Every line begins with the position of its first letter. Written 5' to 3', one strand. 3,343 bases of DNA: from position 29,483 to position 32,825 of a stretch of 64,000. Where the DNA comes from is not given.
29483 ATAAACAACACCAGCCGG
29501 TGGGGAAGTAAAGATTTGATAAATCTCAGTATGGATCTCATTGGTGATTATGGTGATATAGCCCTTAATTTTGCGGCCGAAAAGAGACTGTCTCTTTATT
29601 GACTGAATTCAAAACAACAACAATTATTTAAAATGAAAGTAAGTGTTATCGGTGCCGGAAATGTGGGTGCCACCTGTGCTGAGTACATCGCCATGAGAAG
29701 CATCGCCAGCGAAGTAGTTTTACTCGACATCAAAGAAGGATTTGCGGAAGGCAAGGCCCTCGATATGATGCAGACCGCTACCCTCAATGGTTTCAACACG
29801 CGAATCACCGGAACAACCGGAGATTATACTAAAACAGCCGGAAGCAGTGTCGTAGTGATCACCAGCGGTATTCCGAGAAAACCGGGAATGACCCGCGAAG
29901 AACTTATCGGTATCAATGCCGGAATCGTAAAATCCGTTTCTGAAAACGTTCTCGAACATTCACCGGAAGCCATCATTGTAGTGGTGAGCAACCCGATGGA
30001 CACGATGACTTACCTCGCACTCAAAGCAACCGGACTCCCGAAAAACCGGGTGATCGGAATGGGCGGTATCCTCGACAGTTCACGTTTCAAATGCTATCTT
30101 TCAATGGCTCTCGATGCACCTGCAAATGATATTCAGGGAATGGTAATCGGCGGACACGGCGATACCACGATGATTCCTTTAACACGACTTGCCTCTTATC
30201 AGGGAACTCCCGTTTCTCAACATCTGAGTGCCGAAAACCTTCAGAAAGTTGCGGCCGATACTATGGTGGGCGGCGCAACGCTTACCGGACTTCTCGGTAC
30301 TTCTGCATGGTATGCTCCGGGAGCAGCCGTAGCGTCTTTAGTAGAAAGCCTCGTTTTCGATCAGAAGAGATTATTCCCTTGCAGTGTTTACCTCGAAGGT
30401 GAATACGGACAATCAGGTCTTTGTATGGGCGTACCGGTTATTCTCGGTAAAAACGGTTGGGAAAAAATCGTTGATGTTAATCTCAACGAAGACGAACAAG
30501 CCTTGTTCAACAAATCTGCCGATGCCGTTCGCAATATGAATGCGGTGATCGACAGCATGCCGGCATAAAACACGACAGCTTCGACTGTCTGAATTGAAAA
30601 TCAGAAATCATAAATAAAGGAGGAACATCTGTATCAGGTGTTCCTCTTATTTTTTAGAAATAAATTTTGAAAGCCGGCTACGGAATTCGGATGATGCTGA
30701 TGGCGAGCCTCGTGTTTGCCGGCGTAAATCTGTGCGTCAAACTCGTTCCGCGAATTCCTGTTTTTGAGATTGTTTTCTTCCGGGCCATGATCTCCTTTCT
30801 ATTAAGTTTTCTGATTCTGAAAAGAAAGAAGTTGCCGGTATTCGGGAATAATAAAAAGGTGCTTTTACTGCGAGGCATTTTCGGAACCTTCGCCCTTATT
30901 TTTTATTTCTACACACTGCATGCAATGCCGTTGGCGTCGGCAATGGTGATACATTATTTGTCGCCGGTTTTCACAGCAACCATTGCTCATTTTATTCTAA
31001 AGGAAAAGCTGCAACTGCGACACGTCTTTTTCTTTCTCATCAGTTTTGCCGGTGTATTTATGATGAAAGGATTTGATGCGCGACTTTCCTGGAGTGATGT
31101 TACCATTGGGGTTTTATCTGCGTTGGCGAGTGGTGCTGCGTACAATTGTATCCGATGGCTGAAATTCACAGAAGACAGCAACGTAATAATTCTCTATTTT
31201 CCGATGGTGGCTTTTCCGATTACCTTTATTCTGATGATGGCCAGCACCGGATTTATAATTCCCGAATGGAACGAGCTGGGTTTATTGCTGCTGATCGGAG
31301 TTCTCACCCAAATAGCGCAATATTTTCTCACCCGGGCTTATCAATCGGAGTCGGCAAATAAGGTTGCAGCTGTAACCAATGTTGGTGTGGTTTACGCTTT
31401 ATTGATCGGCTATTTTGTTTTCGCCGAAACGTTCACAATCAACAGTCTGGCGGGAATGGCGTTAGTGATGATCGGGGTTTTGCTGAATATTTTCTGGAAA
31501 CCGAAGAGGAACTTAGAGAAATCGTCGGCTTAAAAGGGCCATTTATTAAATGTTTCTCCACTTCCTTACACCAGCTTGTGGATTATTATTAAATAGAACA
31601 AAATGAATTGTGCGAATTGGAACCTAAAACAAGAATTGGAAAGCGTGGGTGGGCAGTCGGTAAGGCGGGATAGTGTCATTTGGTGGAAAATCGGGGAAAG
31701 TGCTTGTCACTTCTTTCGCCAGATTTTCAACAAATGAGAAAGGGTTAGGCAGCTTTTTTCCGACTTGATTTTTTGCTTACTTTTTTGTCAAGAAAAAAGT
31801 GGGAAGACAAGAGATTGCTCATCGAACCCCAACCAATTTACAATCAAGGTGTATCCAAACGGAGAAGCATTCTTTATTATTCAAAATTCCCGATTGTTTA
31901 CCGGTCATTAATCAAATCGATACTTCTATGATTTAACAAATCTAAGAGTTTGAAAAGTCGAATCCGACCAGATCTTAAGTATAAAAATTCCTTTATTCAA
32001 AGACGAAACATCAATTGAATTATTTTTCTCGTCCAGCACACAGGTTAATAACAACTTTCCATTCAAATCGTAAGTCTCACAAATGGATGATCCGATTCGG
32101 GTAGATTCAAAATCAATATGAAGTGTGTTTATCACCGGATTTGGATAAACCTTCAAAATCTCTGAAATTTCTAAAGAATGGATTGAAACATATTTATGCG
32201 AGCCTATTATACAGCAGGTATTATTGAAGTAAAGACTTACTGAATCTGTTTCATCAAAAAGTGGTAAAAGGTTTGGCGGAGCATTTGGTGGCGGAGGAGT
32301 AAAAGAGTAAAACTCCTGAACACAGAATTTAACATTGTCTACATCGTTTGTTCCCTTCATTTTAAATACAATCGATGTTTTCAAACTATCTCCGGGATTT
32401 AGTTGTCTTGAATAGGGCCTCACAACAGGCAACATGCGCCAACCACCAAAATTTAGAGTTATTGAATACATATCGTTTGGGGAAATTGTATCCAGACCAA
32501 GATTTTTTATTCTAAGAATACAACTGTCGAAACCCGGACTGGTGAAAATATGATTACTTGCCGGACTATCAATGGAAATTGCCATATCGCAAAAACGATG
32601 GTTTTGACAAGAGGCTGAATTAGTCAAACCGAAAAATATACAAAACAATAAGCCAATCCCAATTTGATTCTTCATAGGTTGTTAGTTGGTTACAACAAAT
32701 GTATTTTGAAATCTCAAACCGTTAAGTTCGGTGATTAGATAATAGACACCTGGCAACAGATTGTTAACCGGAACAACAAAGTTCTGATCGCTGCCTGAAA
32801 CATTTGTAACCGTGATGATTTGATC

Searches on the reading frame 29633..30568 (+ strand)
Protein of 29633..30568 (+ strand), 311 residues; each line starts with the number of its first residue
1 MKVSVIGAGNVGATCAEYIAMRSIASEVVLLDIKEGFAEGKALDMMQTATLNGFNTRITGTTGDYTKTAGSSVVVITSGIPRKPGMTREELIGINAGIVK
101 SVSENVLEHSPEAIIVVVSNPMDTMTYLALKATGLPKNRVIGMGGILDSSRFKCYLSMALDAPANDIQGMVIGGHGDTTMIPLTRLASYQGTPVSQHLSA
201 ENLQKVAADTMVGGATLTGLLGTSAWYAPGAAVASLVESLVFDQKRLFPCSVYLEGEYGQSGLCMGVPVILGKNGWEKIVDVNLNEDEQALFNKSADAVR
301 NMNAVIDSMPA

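Call 13: find_encoding_contigs(protein=window:29633-30568:+, flank=10000, max_places=10)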
Protein window:29633-30568:+ (311 aa): 1 contig read that carries it; 1 place shown.
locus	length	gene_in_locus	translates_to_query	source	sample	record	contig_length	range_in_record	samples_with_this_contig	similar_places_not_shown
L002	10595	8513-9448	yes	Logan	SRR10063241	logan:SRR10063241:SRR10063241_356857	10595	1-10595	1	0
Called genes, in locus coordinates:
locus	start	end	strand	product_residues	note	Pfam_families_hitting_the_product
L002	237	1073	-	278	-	PF00535:Glycos_transf_2, PF13641:Glyco_tranf_2_3, PF13632:Glyco_trans_2_3 (weak)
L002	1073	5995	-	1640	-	PF01364:Peptidase_C25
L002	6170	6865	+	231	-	PF01144:CoA_trans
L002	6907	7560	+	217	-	PF01144:CoA_trans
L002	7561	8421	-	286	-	PF13578:Methyltransf_24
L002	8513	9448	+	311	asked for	PF00056:Ldh_1_N, PF02866:Ldh_1_C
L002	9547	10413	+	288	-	PF00892:EamA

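Call 18: find_homologous_proteins(query=window:29633-30568:+, max_evalue=1e-100)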
Query window:29633-30568:+ (311 aa): 8000 proteins with E <= 1e-100 among 8000 candidates; the best 120 are listed.
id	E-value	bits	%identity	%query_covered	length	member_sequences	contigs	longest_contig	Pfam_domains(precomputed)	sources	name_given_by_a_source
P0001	9.4e-199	676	100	100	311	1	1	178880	PF00056.30,PF02866.24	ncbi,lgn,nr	ncbi:MAG: malate dehydrogenase [Bacteroidetes bacterium]|nr:malate dehydrogenase [Bacteroidota bacte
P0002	2.7e-181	619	90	100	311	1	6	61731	PF00056.30,PF02866.24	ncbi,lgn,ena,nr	ncbi:MAG: malate dehydrogenase [Bacteroidetes bacterium]|nr:malate dehydrogenase [Bacteroidota bacte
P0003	2.3e-174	596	86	100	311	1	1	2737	PF00056.30,PF02866.24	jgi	jgi:malate dehydrogenase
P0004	5.8e-174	595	86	100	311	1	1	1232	PF00056.30,PF02866.24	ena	-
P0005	1.0e-173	594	86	100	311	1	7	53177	PF00056.30,PF02866.24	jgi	jgi:malate dehydrogenase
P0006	1.5e-173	594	87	100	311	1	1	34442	PF00056.30,PF02866.24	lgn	-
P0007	1.6e-173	594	88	99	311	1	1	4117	PF00056.30,PF02866.24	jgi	jgi:malate dehydrogenase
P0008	9.7e-173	591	87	99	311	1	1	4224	PF00056.30,PF02866.24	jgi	jgi:malate dehydrogenase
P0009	8.8e-172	588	86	100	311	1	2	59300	PF00056.30,PF02866.24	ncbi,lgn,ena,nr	ncbi:MAG: malate dehydrogenase [Bacteroidia bacterium]|nr:malate dehydrogenase [Bacteroidia bacteriu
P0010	1.2e-171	587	85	100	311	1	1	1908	PF00056.30,PF02866.24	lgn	-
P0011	3.1e-171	586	84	100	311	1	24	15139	PF00056.30,PF02866.24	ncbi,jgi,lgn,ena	jgi:malate dehydrogenase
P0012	3.2e-171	586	85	100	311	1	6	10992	PF00056.30,PF02866.24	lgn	-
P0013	5.5e-171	585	84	100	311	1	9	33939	PF00056.30,PF02866.24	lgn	-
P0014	5.8e-171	585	84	100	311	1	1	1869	PF00056.30,PF02866.24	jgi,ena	jgi:malate dehydrogenase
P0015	9.4e-171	584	85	100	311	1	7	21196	PF00056.30,PF02866.24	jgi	jgi:malate dehydrogenase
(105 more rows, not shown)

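Call 19: find_encoding_contigs(protein=P0002, flank=10000, max_places=6)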
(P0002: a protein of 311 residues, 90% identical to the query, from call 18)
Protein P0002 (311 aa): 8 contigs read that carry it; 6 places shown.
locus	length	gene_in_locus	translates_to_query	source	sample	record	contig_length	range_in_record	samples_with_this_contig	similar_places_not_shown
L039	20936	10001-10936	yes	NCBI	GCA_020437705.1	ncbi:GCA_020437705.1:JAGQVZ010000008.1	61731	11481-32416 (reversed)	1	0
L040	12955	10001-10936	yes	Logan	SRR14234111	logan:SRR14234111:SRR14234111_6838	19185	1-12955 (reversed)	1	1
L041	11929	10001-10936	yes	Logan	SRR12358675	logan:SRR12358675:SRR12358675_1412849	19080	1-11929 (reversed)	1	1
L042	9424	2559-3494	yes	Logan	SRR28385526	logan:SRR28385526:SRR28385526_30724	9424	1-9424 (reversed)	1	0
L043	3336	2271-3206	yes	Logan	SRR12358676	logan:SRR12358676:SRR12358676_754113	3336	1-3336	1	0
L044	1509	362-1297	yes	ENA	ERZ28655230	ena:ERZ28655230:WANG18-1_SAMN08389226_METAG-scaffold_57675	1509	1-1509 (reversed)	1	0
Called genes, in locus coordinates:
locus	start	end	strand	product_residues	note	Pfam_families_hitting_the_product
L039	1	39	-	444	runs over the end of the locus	-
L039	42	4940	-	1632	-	PF01364:Peptidase_C25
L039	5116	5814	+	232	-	PF01144:CoA_trans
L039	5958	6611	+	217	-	PF01144:CoA_trans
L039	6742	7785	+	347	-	-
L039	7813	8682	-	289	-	PF13578:Methyltransf_24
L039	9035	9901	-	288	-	PF13578:Methyltransf_24 (weak)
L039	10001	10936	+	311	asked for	PF00056:Ldh_1_N, PF02866:Ldh_1_C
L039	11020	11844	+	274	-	PF00892:EamA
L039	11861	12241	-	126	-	-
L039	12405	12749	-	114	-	PF00453:Ribosomal_L20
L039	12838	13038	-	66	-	PF01632:Ribosomal_L35p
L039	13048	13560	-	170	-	PF05198:IF3_N, PF00707:IF3_C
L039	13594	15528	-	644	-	PF02824:TGS, PF07973:tRNA_SAD, PF00587:tRNA-synt_2b, PF03129:HGTP_anticodon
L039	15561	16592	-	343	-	PF00515:TPR_1 (weak), PF23914:TPR_CcmH_CycH, PF13414:TPR_11 (weak), PF00515:TPR_1, PF13424:TPR_12, PF13432:TPR_16, PF13432:TPR_16, PF00515:TPR_1, +23 more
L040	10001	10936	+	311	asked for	PF00056:Ldh_1_N, PF02866:Ldh_1_C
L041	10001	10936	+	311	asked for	PF00056:Ldh_1_N, PF02866:Ldh_1_C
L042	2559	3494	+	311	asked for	PF00056:Ldh_1_N, PF02866:Ldh_1_C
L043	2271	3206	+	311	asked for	PF00056:Ldh_1_N, PF02866:Ldh_1_C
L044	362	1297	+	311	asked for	PF00056:Ldh_1_N, PF02866:Ldh_1_C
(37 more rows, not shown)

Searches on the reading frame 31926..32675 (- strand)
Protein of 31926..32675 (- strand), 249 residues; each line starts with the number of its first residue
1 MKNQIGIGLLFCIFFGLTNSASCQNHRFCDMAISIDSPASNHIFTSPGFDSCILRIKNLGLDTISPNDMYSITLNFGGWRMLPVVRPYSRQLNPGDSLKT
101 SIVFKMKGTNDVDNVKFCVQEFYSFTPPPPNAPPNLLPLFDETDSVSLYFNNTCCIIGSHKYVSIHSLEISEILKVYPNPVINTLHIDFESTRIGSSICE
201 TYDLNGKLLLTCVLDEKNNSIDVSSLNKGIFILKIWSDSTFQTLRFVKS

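Call 14: find_encoding_contigs(protein=window:31926-32675:-, flank=10000, max_places=10)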
Protein window:31926-32675:- (249 aa): 1 contig read that carries it; 1 place shown.
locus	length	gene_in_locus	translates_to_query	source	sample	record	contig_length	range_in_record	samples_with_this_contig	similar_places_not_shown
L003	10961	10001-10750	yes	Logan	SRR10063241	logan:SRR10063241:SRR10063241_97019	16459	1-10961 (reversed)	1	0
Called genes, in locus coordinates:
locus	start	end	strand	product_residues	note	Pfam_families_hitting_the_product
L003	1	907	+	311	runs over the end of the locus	PF01112:Asparaginase_2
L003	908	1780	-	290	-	PF03575:Peptidase_S51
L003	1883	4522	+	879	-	PF18921:Cyanophycin_syn, PF02222:ATP-grasp (weak), PF02786:CPSase_L_D2 (faint), PF07478:Dala_Dala_lig_C (weak), PF08443:RimK, PF08245:Mur_ligase_M, PF02875:Mur_ligase_C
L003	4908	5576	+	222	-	-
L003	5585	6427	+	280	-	PF13098:Thioredoxin_2 (weak)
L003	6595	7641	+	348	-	PF06580:His_kinase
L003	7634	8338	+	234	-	PF00072:Response_reg, PF04397:LytTR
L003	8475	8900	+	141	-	-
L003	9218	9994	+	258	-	-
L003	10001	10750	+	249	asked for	PF18962:Por_Secre_tail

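Call 25: search_protein_families(library=pfam, proteins=[window:31926-32675:-], max_evalue=0.001)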
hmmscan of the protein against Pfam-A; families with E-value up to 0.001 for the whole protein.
window:31926-32675:- (249 aa): 1 family
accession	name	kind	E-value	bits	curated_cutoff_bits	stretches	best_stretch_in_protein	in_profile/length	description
PF18962.6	Por_Secre_tail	-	2.1e-11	44.4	27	1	176-242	1-69/75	Secretion system C-terminal sorting domain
